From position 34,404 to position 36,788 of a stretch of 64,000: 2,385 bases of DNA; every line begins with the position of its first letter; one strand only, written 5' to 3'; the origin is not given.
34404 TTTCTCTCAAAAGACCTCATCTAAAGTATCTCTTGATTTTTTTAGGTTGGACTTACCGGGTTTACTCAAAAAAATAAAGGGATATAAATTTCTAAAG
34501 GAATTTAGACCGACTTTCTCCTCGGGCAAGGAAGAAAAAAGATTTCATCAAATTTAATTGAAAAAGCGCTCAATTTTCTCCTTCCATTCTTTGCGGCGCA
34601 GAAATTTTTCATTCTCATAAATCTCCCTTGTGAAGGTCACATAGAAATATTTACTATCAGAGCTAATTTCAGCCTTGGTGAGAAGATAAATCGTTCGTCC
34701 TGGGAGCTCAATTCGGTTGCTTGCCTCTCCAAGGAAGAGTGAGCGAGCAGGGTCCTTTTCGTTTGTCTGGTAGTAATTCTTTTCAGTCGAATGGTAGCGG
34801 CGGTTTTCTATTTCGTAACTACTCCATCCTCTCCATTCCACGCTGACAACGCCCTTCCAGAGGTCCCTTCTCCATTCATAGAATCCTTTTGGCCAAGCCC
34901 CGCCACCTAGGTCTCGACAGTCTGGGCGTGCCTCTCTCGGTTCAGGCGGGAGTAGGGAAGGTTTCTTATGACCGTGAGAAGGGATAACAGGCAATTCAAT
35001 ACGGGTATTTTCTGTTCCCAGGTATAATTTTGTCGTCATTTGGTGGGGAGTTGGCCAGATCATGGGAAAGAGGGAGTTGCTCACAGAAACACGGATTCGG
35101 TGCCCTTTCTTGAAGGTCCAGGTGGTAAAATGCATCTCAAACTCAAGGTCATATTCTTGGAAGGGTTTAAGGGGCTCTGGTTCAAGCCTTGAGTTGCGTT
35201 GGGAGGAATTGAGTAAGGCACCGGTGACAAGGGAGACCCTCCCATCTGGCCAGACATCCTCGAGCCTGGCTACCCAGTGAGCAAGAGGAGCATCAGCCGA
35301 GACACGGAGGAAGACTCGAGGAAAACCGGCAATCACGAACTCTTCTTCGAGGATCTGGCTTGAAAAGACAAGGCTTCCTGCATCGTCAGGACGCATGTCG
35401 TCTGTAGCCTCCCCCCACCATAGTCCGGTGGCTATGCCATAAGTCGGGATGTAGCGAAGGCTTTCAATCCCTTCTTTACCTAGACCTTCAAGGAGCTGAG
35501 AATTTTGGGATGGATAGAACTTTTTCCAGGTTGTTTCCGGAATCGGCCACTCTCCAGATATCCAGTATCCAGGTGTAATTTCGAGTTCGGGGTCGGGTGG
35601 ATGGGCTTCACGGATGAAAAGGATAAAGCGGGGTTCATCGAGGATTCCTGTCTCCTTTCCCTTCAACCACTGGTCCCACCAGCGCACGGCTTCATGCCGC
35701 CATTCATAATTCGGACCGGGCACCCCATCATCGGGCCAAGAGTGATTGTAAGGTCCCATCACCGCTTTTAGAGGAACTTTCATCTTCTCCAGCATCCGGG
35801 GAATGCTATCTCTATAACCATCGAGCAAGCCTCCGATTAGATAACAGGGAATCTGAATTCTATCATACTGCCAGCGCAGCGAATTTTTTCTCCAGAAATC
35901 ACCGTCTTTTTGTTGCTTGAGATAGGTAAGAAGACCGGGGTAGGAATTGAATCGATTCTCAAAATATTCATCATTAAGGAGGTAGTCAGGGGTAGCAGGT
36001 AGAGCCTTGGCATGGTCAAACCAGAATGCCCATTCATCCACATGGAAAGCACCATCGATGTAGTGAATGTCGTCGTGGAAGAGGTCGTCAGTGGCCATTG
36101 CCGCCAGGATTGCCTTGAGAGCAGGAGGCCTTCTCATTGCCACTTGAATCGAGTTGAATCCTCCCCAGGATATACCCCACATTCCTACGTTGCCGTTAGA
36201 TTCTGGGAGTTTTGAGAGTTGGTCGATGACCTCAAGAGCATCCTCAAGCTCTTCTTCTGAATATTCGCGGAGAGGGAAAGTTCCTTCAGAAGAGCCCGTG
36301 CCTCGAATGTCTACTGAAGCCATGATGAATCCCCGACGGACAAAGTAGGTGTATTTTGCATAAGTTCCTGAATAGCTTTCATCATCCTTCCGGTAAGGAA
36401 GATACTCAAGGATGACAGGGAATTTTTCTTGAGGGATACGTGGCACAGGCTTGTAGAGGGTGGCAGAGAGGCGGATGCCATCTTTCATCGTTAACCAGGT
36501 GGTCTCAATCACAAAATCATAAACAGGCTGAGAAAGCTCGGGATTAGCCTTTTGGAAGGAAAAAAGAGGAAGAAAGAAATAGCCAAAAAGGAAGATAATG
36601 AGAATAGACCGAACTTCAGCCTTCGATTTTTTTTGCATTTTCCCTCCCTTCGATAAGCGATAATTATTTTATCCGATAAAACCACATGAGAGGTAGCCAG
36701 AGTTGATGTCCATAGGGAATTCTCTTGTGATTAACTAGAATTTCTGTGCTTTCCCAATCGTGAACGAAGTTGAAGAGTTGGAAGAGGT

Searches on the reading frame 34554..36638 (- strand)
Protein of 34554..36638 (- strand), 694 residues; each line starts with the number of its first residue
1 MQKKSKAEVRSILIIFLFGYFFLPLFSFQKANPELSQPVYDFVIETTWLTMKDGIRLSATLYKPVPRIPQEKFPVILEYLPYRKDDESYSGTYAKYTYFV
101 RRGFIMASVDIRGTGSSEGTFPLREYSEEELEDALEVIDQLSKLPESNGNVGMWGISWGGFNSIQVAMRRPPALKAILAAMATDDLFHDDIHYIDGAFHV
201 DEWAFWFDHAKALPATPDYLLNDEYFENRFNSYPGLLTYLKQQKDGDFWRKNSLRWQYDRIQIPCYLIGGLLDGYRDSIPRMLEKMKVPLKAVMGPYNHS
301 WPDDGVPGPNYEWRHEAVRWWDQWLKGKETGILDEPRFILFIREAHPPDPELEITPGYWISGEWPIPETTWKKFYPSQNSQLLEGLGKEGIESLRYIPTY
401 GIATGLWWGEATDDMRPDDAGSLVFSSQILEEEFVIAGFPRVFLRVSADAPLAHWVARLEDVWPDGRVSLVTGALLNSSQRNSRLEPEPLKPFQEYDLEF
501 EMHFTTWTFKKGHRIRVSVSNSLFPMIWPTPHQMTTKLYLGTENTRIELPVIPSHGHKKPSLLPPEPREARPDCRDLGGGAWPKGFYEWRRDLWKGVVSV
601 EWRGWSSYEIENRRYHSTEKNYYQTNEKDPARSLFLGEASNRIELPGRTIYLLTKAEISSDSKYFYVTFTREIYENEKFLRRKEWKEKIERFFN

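Call 44: search_protein_families(library=pfam, proteins=[window:34554-36638:-], max_evalue=0.00001)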
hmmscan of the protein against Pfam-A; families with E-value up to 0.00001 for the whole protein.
window:34554-36638:- (694 aa): 4 families
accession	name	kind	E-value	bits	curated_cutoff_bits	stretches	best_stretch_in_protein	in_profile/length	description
PF02129.25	Peptidase_S15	-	2e-48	165.8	23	1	53-300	1-261/262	X-Pro dipeptidyl-peptidase (S15 family)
PF08530.16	PepX_C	-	2.6e-30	106.4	22.5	1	361-543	23-200/217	X-Pro dipeptidyl-peptidase C-terminal non-catalytic domain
PF00326.27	Peptidase_S9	-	1.9e-08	34.5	22.6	1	97-192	8-107/213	Prolyl oligopeptidase family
PF12146.15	Hydrolase_4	-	6.5e-07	29.3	27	1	89-180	16-108/239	Serine aminopeptidase, S33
